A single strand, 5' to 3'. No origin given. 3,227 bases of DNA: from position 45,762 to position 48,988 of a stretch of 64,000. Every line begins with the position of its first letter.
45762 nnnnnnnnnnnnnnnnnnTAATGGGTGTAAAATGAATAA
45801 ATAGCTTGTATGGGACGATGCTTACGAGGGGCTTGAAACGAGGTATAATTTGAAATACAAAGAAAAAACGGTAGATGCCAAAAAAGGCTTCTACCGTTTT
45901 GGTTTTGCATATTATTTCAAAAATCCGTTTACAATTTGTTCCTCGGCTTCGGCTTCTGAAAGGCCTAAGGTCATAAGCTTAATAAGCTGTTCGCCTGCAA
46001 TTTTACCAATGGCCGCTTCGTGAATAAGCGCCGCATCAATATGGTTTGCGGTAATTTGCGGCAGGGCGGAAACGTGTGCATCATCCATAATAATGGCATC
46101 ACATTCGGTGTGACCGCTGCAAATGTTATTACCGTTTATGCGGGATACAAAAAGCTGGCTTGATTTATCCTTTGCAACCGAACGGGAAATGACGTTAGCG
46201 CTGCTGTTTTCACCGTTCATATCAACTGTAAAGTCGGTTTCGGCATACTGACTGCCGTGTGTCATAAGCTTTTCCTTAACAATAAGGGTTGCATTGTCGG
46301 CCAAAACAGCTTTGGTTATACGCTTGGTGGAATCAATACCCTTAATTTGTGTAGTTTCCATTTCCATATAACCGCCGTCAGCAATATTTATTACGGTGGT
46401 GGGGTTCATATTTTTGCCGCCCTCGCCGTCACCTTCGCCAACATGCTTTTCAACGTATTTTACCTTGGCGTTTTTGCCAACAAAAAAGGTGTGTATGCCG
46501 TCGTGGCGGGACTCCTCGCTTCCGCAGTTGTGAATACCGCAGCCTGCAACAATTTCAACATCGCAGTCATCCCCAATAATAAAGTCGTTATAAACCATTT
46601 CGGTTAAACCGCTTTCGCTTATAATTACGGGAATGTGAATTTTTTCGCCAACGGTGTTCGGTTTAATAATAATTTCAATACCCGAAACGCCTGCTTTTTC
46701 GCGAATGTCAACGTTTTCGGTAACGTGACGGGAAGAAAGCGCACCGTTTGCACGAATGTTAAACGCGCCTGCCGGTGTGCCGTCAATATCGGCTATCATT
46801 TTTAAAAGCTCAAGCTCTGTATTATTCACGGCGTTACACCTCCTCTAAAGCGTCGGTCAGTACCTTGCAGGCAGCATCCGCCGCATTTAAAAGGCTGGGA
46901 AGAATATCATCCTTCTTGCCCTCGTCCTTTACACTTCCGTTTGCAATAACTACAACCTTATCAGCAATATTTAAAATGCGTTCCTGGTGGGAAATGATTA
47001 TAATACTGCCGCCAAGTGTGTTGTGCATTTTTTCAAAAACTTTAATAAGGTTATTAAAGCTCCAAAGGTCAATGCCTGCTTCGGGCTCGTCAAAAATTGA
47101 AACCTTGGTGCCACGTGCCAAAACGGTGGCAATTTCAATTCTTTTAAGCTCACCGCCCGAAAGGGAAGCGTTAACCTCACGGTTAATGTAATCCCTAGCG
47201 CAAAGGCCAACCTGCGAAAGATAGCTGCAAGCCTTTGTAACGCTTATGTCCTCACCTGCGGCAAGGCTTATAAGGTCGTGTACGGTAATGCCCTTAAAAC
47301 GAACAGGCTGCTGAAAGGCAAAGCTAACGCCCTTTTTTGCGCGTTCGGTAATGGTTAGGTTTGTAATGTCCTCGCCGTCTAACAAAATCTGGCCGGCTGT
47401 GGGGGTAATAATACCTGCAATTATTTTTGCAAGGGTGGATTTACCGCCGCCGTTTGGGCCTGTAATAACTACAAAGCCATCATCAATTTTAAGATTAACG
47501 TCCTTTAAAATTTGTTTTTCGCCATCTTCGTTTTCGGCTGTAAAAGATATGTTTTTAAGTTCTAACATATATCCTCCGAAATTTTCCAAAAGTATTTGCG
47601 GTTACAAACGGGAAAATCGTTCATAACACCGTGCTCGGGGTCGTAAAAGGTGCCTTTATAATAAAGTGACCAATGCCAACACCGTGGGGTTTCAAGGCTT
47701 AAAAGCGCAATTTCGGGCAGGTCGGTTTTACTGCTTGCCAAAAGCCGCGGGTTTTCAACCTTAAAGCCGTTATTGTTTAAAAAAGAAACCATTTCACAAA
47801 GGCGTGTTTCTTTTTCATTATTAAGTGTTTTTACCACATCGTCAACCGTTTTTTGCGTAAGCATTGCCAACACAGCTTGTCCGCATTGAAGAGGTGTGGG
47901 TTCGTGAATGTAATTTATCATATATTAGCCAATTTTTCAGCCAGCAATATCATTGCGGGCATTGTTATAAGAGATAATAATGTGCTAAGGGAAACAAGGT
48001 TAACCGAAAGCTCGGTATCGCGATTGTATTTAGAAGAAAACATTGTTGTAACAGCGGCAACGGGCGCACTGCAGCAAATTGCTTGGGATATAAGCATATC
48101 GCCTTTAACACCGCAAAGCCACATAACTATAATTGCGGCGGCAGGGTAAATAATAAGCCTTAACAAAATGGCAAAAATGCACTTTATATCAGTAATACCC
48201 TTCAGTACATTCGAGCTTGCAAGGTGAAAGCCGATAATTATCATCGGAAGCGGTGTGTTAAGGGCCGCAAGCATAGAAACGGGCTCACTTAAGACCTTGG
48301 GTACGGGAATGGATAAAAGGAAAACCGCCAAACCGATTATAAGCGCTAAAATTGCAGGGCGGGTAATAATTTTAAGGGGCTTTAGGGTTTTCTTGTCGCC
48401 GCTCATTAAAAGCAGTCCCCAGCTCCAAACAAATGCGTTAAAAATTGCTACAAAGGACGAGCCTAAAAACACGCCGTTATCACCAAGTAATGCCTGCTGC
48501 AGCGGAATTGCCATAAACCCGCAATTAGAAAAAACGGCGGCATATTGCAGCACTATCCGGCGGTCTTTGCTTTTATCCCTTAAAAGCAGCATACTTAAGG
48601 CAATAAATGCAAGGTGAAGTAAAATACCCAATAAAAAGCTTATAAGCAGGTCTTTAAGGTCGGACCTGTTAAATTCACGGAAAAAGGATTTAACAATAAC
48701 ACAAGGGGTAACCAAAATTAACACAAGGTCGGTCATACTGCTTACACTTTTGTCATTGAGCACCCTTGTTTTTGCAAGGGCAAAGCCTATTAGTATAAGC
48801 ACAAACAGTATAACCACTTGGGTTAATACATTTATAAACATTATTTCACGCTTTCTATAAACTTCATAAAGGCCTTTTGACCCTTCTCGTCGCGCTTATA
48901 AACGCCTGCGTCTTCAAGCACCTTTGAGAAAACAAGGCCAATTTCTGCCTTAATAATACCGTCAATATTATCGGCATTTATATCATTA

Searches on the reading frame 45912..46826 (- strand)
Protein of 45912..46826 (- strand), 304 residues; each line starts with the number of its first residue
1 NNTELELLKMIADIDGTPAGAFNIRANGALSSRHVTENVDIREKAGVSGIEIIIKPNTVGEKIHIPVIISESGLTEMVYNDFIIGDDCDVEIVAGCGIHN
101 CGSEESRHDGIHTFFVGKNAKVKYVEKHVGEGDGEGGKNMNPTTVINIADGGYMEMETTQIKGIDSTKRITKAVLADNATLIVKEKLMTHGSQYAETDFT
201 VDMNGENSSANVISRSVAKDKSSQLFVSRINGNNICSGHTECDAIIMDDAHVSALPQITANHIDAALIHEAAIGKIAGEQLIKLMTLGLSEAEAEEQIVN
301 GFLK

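Call 50: search_protein_families(library=pfam, proteins=[window:45912-46826:-], max_evalue=0.0001)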
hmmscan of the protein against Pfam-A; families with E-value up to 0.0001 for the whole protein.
window:45912-46826:- (304 aa): 1 family
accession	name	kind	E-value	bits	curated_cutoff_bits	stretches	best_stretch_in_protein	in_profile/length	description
PF01458.23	SUFBD_core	-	8.6e-24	84.7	27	1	83-302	17-232/232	SUF system FeS cluster assembly, SufBD core domain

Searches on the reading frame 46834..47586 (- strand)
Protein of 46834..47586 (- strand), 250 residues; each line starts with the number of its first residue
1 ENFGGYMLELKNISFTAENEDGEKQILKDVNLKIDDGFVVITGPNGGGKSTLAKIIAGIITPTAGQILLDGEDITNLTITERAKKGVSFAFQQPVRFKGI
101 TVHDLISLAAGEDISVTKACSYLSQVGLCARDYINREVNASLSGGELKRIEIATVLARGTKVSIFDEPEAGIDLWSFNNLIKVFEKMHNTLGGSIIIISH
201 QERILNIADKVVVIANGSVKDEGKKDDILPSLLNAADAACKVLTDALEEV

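Call 50: search_protein_families(library=pfam, proteins=[window:46834-47586:-], max_evalue=0.0001)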
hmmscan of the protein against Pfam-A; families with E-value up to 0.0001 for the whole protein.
window:46834-47586:- (250 aa): 4 families
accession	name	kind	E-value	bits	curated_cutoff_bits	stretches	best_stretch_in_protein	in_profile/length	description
PF00005.33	ABC_tran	-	8e-27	95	25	1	27-169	1-136/137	ABC transporter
PF13304.12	AAA_21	-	9.3e-10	39.5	27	0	113-205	220-303/304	AAA domain, putative AbiEii toxin, Type IV TA system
PF02463.25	SMC_N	-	5.8e-09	36.1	40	1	28-215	16-212/220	RecF/RecN/SMC N terminal domain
PF13476.12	AAA_23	-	2.1e-05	25.7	27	1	28-61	11-44/201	AAA domain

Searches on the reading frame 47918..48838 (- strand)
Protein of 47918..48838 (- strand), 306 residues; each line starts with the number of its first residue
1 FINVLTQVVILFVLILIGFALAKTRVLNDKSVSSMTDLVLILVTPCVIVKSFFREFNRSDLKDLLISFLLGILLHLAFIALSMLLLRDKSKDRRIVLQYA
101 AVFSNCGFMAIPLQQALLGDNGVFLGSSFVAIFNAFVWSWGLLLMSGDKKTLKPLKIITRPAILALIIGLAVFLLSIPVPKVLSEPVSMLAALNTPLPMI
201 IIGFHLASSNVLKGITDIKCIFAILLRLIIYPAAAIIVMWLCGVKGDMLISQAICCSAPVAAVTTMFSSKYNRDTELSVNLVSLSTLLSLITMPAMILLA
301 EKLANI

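Call 50: search_protein_families(library=pfam, proteins=[window:47918-48838:-], max_evalue=0.0001)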
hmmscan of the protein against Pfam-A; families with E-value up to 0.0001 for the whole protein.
window:47918-48838:- (306 aa): 2 families
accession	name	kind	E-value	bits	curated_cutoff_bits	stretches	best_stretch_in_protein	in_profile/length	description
PF03547.23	Mem_trans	-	1.5e-34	119.6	25.7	1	4-297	2-343/343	Membrane transport protein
PF01758.21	SBF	-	2.6e-07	31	24.3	1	221-301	31-115/191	Sodium Bile acid symporter family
